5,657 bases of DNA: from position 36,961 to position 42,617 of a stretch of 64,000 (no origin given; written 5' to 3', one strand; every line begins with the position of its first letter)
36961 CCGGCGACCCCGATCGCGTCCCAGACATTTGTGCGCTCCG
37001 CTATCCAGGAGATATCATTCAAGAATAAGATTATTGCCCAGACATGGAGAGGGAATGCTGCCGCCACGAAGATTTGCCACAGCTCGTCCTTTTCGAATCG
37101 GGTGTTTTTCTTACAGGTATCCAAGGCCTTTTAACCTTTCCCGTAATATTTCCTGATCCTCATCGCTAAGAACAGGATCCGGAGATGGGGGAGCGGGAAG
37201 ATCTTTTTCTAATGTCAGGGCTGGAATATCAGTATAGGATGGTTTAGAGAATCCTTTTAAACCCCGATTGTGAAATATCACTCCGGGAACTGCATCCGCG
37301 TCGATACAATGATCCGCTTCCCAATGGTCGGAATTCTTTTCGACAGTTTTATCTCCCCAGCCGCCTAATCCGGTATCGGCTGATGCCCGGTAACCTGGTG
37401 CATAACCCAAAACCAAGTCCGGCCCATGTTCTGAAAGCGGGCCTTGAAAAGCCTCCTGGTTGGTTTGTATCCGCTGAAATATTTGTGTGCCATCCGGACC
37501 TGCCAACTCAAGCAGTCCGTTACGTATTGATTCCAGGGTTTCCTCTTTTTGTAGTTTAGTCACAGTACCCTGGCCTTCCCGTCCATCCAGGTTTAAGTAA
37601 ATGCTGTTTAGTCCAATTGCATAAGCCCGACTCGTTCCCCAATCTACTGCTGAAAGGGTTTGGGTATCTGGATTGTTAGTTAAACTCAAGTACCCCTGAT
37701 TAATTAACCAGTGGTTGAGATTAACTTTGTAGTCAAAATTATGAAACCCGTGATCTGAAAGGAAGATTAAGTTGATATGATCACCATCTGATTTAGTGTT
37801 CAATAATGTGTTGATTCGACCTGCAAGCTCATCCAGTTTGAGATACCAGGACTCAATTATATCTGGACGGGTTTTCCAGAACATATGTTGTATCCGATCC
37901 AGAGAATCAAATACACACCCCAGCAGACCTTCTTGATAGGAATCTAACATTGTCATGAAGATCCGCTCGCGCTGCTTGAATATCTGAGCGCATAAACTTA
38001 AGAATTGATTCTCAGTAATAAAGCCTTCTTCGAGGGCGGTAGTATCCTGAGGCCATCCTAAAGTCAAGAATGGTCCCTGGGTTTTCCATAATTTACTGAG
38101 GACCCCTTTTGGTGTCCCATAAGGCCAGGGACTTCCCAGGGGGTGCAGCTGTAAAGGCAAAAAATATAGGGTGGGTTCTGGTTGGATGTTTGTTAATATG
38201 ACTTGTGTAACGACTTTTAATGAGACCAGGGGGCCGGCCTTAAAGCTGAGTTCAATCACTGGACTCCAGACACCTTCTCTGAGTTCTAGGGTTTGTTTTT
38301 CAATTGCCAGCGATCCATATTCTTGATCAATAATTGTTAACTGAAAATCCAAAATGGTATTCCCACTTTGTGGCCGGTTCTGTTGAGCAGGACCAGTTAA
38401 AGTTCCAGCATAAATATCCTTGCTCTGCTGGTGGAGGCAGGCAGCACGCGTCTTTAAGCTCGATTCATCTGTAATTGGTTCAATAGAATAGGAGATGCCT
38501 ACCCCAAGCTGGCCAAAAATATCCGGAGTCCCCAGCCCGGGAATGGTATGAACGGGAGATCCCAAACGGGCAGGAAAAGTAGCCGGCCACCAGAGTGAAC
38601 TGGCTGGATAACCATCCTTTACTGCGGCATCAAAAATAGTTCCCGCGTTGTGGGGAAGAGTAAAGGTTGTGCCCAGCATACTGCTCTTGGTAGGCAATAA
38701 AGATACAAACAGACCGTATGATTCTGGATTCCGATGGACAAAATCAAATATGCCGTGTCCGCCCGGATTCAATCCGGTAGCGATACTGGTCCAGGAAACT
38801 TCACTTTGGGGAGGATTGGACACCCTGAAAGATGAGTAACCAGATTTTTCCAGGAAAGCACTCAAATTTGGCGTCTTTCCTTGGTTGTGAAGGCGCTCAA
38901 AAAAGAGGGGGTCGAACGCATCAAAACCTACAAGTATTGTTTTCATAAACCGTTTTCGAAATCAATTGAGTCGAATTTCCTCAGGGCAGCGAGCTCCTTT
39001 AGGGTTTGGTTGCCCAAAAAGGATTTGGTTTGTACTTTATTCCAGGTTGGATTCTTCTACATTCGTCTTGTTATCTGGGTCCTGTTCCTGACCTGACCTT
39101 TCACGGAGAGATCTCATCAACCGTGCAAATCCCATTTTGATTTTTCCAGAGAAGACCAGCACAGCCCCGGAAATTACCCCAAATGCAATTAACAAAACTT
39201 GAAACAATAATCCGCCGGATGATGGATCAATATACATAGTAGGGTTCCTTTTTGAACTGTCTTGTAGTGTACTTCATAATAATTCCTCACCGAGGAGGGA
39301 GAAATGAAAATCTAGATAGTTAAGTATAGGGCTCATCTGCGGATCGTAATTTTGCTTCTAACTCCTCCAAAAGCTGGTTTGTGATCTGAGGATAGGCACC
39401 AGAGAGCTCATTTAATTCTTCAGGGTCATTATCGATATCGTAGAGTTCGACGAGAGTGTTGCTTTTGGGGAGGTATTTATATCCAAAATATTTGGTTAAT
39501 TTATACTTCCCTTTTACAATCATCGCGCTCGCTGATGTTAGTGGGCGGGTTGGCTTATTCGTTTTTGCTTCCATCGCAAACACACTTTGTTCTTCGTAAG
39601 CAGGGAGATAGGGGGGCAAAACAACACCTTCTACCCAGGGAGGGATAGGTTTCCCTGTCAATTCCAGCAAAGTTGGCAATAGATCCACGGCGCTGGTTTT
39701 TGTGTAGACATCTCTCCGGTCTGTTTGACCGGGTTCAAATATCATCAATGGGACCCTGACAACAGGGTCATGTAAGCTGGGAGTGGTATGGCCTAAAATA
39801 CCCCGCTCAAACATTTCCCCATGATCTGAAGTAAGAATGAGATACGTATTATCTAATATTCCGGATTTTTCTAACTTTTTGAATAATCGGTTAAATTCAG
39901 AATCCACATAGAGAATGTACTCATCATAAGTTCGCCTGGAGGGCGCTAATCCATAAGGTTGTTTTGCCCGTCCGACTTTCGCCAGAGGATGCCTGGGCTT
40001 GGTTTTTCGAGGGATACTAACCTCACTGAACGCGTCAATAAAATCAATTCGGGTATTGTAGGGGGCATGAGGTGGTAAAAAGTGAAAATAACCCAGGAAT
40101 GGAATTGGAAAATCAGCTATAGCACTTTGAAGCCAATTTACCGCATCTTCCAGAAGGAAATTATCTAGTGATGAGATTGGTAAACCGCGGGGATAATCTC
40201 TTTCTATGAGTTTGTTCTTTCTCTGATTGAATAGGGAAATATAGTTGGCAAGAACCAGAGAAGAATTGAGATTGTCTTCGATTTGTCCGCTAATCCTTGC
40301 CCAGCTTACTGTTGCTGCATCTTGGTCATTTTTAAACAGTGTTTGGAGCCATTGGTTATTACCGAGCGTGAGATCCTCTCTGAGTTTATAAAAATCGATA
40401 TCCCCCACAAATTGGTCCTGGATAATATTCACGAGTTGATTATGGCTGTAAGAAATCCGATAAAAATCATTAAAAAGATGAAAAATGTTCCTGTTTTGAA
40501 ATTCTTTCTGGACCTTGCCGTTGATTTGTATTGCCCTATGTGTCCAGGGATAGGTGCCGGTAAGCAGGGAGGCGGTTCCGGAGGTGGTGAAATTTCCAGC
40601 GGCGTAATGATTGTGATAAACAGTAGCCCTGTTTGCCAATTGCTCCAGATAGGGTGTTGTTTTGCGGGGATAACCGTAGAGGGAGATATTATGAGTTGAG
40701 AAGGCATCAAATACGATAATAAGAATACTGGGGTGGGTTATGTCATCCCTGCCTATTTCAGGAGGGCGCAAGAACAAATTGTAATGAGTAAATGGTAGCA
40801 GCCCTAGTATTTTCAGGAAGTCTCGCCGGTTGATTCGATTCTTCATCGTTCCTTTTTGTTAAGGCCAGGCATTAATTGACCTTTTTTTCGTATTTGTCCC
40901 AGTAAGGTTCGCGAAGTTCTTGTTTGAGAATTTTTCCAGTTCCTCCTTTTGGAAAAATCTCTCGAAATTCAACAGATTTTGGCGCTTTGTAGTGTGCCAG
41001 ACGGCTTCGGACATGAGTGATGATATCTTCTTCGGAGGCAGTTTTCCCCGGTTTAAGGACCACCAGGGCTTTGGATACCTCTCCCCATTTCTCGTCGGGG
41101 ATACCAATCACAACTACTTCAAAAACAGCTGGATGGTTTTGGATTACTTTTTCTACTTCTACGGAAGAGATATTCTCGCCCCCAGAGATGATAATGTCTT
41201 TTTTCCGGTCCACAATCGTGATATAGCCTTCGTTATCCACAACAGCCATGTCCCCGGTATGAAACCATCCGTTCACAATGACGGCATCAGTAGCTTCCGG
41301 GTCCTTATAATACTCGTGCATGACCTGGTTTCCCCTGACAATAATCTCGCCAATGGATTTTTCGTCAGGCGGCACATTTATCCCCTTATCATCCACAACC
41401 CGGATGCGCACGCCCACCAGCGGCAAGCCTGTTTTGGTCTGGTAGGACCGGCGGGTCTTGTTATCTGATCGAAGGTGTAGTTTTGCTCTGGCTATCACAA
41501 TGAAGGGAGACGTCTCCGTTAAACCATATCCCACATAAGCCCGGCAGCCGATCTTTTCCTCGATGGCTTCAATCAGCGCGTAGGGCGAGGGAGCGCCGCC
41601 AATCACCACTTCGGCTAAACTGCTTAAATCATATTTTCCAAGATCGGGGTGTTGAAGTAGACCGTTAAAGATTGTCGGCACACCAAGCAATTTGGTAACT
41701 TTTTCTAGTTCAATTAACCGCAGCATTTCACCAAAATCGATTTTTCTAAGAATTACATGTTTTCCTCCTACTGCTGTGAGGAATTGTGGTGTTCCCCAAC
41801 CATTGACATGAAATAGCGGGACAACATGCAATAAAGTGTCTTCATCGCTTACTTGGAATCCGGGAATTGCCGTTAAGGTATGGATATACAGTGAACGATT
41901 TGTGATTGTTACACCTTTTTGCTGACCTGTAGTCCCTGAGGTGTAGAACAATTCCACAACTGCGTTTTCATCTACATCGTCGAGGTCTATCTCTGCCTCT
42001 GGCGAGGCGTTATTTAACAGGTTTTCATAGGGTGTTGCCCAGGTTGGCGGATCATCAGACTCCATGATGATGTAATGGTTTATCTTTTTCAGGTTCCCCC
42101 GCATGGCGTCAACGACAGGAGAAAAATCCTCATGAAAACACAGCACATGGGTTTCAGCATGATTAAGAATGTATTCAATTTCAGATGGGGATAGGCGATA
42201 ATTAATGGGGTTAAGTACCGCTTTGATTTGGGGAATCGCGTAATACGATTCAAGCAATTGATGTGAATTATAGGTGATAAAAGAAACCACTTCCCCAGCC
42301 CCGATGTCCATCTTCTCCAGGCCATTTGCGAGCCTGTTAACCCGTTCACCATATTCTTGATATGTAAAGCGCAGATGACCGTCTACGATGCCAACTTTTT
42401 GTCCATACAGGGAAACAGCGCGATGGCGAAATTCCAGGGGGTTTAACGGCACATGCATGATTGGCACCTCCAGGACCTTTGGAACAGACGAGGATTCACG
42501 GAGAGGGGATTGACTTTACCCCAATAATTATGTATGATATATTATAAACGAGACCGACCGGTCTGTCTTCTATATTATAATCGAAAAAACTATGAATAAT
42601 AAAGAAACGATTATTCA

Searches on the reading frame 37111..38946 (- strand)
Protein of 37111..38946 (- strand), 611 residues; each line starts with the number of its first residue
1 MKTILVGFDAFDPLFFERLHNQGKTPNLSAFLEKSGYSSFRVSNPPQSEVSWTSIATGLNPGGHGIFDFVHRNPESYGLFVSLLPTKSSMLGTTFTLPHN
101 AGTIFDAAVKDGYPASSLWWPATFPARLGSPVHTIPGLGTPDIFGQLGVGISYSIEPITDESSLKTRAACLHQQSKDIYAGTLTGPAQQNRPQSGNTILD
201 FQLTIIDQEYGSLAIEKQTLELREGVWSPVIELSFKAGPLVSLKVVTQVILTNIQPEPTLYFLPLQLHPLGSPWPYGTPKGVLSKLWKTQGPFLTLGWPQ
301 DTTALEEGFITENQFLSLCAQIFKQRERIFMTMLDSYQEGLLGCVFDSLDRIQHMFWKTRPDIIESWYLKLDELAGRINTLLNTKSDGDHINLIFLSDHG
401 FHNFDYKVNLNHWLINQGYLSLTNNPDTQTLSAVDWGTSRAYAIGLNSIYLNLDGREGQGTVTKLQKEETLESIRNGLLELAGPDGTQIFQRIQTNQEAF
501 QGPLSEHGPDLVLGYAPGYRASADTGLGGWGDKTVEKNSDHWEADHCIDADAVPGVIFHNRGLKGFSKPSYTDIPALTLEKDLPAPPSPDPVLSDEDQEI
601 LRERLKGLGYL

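Call 64: search_protein_families(library=pfam, proteins=[window:37111-38946:-], max_evalue=0.00001)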
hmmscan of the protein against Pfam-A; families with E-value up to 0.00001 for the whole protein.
window:37111-38946:- (611 aa): 1 family
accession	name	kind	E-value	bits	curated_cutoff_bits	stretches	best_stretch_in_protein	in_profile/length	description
PF01663.27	Phosphodiest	-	2.9e-29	103.2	23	2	330-533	157-331/342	Type I phosphodiesterase / nucleotide pyrophosphatase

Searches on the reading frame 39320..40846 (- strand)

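Call 64: search_protein_families(library=pfam, proteins=[window:39320-40846:-], max_evalue=0.00001)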
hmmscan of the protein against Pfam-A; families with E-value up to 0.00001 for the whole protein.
window:39320-40846:- (508 aa): 4 families
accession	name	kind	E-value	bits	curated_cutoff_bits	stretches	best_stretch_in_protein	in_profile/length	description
PF00884.28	Sulfatase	-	2.9e-43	148.8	25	1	39-398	1-300/301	Sulfatase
PF01663.27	Phosphodiest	-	2.8e-11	44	23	0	290-343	169-220/342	Type I phosphodiesterase / nucleotide pyrophosphatase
PF16347.10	SGSH_C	-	1.6e-09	38.5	29.3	1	358-498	11-150/154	N-sulphoglucosamine sulphohydrolase, C-terminal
PF02995.22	DUF229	-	9.1e-08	31.7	25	0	309-347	308-346/496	Protein of unknown function (DUF229)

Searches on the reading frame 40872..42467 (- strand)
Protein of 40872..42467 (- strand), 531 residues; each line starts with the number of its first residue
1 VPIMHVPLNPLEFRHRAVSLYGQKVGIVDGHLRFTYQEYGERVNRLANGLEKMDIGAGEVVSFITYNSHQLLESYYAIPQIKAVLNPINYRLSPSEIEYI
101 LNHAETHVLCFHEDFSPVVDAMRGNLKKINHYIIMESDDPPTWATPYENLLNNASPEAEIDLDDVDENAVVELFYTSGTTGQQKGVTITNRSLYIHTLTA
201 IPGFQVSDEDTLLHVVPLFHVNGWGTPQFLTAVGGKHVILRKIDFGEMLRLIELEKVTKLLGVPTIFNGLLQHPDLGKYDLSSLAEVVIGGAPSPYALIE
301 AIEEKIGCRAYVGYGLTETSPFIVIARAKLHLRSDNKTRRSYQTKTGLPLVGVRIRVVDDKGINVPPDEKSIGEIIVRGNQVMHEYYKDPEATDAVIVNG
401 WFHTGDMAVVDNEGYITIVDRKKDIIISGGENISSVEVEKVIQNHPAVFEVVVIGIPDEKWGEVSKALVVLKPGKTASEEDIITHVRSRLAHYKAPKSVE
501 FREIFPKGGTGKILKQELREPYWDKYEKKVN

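Call 64: search_protein_families(library=pfam, proteins=[window:40872-42467:-], max_evalue=0.00001)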
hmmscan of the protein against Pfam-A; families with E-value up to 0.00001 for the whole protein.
window:40872-42467:- (531 aa): 2 families
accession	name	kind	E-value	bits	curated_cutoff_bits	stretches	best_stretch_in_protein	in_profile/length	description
PF00501.34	AMP-binding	-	2.5e-78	264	29.9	1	18-387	5-384/384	AMP-binding enzyme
PF13193.12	AMP-binding_C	-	2e-20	73.9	24.5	1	437-512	1-76/76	AMP-binding enzyme C-terminal domain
